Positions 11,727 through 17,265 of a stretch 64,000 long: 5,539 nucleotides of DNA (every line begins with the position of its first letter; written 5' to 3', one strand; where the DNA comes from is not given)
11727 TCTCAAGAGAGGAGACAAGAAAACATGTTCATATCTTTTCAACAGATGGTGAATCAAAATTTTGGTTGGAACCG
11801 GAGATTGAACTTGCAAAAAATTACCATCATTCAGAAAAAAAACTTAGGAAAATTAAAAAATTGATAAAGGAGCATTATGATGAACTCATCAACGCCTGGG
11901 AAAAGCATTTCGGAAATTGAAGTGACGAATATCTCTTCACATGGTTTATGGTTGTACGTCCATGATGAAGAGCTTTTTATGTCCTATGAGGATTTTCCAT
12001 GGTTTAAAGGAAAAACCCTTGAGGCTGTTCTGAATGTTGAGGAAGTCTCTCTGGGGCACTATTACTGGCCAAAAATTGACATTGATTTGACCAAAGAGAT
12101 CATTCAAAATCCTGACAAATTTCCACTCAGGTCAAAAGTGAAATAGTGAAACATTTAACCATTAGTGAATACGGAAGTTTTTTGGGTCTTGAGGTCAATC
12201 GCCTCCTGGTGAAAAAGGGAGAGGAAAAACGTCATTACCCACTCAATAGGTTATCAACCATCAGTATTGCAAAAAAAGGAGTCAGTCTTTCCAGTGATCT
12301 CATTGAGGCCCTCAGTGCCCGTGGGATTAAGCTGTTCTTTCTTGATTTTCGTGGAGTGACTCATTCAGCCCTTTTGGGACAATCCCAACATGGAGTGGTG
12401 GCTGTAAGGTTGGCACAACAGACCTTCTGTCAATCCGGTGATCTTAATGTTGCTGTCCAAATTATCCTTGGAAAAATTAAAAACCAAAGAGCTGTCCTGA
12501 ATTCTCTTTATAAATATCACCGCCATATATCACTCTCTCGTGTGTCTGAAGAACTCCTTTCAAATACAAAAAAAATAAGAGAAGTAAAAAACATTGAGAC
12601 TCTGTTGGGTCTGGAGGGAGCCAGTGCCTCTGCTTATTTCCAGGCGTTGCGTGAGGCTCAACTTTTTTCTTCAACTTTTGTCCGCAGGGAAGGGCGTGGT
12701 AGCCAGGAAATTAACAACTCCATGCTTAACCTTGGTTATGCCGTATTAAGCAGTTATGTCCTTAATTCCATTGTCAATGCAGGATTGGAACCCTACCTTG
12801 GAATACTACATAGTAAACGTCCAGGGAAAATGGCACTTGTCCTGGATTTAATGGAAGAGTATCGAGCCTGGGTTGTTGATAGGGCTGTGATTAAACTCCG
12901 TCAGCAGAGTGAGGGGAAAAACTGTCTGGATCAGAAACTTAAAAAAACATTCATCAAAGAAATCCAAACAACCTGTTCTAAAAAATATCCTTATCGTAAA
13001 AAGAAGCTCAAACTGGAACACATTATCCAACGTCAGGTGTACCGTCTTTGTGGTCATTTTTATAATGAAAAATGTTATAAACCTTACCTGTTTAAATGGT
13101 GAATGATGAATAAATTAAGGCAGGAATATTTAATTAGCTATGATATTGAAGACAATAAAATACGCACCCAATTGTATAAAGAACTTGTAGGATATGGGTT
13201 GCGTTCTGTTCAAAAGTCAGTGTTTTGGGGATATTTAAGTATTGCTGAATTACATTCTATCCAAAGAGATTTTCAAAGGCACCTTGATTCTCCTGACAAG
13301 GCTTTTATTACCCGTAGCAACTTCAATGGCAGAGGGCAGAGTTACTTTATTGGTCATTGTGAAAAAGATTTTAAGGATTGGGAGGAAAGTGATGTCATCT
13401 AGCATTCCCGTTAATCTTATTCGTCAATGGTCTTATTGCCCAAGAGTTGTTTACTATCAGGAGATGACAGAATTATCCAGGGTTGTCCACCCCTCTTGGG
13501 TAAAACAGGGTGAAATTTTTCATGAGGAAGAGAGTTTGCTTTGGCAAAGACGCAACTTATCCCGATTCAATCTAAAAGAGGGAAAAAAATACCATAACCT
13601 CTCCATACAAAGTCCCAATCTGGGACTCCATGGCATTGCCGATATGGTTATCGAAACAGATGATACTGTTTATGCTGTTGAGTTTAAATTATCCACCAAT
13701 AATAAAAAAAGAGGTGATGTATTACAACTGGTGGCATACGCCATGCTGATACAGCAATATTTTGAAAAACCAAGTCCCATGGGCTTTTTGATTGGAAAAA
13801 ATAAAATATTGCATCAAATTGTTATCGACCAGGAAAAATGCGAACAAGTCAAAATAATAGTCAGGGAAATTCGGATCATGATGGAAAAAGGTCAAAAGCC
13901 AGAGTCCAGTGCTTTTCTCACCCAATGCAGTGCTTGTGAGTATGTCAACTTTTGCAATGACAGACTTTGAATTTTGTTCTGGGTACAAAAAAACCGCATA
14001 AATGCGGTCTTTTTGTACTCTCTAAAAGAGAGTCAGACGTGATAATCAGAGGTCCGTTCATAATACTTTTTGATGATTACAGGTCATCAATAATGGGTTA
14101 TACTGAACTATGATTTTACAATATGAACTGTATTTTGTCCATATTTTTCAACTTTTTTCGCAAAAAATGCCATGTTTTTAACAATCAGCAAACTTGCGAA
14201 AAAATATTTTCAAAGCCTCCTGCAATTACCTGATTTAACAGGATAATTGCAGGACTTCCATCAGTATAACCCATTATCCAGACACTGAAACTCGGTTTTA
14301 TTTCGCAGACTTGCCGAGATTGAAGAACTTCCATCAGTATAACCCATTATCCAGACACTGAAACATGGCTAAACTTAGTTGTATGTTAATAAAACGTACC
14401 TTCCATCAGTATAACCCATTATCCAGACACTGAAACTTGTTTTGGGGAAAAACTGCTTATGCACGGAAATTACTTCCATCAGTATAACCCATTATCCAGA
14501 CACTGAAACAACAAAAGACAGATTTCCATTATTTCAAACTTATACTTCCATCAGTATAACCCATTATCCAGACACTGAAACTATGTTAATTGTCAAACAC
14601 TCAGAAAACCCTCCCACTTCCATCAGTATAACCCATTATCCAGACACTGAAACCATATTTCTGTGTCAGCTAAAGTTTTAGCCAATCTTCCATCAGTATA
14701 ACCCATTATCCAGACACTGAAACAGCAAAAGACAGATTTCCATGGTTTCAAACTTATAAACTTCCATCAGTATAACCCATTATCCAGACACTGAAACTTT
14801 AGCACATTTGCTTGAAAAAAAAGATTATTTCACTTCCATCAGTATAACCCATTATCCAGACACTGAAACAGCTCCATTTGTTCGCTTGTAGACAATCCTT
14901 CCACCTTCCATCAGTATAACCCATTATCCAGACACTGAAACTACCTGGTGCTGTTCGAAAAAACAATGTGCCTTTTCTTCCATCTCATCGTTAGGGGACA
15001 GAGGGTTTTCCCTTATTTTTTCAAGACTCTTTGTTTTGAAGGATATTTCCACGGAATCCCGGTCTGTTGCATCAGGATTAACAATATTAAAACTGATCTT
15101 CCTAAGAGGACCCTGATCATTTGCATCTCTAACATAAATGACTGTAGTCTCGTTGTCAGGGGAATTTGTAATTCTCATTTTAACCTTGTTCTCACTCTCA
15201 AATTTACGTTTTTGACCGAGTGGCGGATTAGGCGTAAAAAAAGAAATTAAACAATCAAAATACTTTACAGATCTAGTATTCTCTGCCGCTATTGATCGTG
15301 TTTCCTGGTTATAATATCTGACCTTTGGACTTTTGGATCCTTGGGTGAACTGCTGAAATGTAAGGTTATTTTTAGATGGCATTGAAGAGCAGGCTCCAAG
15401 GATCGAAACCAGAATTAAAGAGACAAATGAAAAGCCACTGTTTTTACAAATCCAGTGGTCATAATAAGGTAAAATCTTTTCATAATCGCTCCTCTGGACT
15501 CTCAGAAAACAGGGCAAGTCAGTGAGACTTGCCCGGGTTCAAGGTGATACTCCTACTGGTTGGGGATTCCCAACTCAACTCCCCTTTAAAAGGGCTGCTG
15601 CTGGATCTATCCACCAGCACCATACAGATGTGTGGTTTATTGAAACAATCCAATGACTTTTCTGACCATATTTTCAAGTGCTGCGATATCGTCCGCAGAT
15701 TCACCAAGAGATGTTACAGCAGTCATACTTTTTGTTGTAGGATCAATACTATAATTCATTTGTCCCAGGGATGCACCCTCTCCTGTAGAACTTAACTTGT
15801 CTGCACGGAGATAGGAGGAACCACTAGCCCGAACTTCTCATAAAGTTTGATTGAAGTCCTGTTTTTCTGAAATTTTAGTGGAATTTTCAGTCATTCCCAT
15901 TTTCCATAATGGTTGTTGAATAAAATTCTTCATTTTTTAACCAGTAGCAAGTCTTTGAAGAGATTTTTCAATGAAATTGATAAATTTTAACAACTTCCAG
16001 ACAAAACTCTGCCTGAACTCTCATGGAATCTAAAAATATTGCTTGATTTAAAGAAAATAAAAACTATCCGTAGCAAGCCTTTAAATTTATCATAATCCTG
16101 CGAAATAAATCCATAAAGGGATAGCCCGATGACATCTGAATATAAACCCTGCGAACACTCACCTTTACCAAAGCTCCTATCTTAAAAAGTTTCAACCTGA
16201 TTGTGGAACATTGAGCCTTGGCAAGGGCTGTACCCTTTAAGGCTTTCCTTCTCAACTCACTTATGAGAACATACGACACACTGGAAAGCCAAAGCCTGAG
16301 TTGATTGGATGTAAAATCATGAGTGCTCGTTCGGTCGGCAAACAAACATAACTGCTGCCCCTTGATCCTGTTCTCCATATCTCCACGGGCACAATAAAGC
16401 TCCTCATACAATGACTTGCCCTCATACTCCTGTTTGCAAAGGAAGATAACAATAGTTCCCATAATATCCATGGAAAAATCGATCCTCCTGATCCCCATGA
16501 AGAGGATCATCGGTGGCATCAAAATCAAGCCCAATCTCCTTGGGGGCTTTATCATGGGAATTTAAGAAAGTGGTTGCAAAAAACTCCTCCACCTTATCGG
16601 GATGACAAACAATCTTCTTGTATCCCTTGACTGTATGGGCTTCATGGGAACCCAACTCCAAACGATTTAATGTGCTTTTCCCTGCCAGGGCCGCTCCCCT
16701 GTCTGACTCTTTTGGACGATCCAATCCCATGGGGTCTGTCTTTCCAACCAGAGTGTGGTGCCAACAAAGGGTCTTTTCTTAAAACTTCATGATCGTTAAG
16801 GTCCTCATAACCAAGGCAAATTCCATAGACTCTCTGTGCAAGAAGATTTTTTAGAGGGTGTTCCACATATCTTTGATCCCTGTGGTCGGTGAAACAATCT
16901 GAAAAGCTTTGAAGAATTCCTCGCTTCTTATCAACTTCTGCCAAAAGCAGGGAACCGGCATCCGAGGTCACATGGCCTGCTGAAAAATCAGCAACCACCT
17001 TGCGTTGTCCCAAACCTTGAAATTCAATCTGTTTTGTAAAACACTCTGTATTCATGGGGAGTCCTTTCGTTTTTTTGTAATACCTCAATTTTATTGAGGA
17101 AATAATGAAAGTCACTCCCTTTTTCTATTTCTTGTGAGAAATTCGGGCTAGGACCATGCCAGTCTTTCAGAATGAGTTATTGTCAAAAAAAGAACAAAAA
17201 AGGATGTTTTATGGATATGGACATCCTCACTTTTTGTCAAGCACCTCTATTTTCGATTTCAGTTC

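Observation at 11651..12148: Protein toxin-antitoxin-like pair (DUF4160/DUF2442) built into a type II-B cas operon between cas9 and cas1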

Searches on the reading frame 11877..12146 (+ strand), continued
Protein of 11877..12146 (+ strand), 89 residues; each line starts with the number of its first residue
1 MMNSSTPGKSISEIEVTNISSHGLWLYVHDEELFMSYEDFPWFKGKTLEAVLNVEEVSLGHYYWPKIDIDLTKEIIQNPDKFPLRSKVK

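Call 70: find_encoding_contigs(protein=P0253, flank=3000, max_places=2)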
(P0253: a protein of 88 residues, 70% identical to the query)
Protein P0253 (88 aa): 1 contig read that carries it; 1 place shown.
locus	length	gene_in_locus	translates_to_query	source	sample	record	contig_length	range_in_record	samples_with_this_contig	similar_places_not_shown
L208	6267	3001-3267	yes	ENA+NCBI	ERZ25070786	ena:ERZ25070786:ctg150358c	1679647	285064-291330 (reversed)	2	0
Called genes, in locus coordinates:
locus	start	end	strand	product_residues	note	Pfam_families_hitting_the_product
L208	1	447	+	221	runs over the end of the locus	PF00034:Cytochrom_C (faint), PF13442:Cytochrome_CBB3 (faint)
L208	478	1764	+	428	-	PF07992:Pyr_redox_2, PF21706:FCSD_central, PF09242:FCSD-flav_bind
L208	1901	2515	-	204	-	PF13686:DrsE_2, PF02635:DsrE (faint)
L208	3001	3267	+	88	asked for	PF10387:DUF2442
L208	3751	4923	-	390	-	PF01555:N6_N4_Mtase, PF01844:HNH, PF14279:HNH_5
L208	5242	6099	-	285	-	PF13505:OMP_b-brl, PF01617:Surface_Ag_2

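Call 81: search_protein_families(library=pfam, proteins=[window:11880-12143:+], max_evalue=10)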
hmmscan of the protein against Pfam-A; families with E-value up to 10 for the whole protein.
window:11880-12143:+ (88 aa): 1 family
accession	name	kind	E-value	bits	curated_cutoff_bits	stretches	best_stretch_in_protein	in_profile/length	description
PF10387.14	DUF2442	-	3.4e-12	46.9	23.9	1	13-78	2-69/72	Protein of unknown function (DUF2442)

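Call 82: search_protein_families(library=ncbifam, proteins=[window:11880-12143:+], max_evalue=0.01)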
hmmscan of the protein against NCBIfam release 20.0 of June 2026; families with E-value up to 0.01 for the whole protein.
window:11880-12143:+ (88 aa): 0 families

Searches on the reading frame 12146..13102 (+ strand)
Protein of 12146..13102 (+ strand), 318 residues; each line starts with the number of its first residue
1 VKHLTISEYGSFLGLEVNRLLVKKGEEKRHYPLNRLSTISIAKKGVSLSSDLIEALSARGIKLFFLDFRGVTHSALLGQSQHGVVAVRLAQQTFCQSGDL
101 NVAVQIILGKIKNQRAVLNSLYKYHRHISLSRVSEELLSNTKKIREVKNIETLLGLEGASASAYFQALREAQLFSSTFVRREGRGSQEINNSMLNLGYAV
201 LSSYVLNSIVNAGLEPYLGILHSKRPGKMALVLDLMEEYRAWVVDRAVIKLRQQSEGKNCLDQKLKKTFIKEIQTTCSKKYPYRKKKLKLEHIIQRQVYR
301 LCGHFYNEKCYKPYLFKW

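Call 3: search_protein_families(library=pfam, proteins=[window:12146-13102:+], max_evalue=0.01)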
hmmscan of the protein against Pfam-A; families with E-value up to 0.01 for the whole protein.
window:12146-13102:+ (318 aa): 1 family
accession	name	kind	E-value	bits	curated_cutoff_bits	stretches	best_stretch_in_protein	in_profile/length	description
PF01867.21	Cas_Cas1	-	1.3e-61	208.7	22.3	1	4-272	1-280/283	CRISPR associated protein Cas1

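Call 33: find_related_loci(query=A2, collection=metagenome_contigs, flank=7000)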
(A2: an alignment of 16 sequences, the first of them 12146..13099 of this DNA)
Query A2 (318 aa) in metagenome_contigs; peptide patterns used: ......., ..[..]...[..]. (x = any residue, [..] = any of these).
356 stretches matched a pattern; 133 encode a relative of the query (tblastn E <= 1e-3); the best 80 are kept; 80 distinct loci.
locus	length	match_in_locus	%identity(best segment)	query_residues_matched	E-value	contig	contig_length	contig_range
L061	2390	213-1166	67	1-318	8e-150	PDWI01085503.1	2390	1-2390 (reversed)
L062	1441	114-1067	65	1-318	1e-150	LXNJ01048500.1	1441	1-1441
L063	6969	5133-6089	63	1-318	7e-129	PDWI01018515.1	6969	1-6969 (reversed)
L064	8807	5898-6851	60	1-318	8e-128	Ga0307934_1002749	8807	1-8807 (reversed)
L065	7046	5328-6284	61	1-318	3e-125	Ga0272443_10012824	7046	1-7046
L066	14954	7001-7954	59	1-318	2e-123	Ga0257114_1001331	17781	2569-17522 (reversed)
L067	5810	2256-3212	59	1-318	5e-119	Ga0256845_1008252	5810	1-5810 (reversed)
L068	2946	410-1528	50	1-318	2e-118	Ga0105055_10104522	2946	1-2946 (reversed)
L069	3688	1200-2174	49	3-318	1e-94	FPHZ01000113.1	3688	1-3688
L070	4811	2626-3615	48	1-318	5e-93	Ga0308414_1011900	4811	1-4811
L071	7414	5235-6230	48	1-318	5e-92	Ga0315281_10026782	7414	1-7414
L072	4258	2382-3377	48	1-318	2e-92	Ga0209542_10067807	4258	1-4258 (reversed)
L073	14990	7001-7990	50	1-318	2e-92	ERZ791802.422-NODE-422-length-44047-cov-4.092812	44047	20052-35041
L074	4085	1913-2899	47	2-318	3e-92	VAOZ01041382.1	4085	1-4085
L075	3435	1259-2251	50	1-318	2e-92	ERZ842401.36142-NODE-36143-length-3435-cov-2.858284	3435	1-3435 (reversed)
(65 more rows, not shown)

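Call 67: find_related_loci(query=A2, collection=viral_contigs, flank=7000)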
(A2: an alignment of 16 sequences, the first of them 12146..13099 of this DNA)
Query A2 (318 aa) in viral_contigs; peptide patterns used: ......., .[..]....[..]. (x = any residue, [..] = any of these).
34 stretches matched a pattern, but none encodes a relative of the query by tblastn (E <= 1e-3).

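Call 82: search_protein_families(library=ncbifam, proteins=[window:12146-13099:+], max_evalue=0.01)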
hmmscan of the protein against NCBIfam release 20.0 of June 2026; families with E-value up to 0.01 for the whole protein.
window:12146-13099:+ (318 aa): 10 families
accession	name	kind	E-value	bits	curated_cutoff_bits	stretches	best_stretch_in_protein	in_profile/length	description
TIGR00287.1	cas1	equivalog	1.4e-63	215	71.7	1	4-313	2-327/327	CRISPR-associated endonuclease Cas1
NF049935.1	cas4g_cas1g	exception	8.5e-45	153.2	560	1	3-255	216-471/546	CRISPR-associated endonuclease Cas4g/Cas1g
TIGR03640.1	cas1_DVULG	exception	7.1e-42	143.8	385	1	6-253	8-263/340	type I-C CRISPR-associated endonuclease Cas1c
TIGR04093.1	cas1_CYANO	exception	5.9e-39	133.9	385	1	23-255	27-259/334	type I-D CRISPR-associated endonuclease Cas1d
TIGR03639.1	cas1_NMENI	exception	9.3e-38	130.1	120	1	4-299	4-275/278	type II CRISPR-associated endonuclease Cas1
TIGR03641.1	cas1_HMARI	exception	9.9e-32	110.5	304.1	1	16-318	14-324/324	type I-B CRISPR-associated endonuclease Cas1b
TIGR03983.1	cas1_MYXAN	equivalog_domain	5.2e-24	84.8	358.05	1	8-250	18-266/347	type I-MYXAN CRISPR-associated endonuclease Cas1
TIGR04329.1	cas1_PREFRAN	exception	1.2e-23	83.7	300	1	31-282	39-278/317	type V CRISPR-associated endonuclease Cas1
TIGR03638.1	cas1_ECOLI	exception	8.5e-08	31.7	215.6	1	145-268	125-246/269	type I-E CRISPR-associated endonuclease Cas1e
TIGR03637.1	cas1_YPEST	exception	4.2e-06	26.3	150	1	100-259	119-280/307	type I-F CRISPR-associated endonuclease Cas1f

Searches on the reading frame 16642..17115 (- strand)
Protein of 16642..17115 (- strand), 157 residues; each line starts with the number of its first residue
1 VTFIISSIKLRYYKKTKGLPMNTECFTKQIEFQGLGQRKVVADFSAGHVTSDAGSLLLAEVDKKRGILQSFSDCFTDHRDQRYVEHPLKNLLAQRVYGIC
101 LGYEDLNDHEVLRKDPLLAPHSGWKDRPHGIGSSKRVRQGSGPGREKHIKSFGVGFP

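Call 52: search_protein_families(library=pfam, proteins=[window:16642-17115:-], max_evalue=0.01)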
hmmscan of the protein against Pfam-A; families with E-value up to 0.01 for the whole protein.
window:16642-17115:- (157 aa): 2 families
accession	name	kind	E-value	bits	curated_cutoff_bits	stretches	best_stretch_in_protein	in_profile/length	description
PF13701.12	DDE_Tnp_1_4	-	3.7e-28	98.4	34.7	1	35-119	4-88/435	Transposase DDE domain group 1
PF13808.11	DDE_Tnp_1_assoc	-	0.0066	16.9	32.3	1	75-111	7-43/88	DDE_Tnp_1-associated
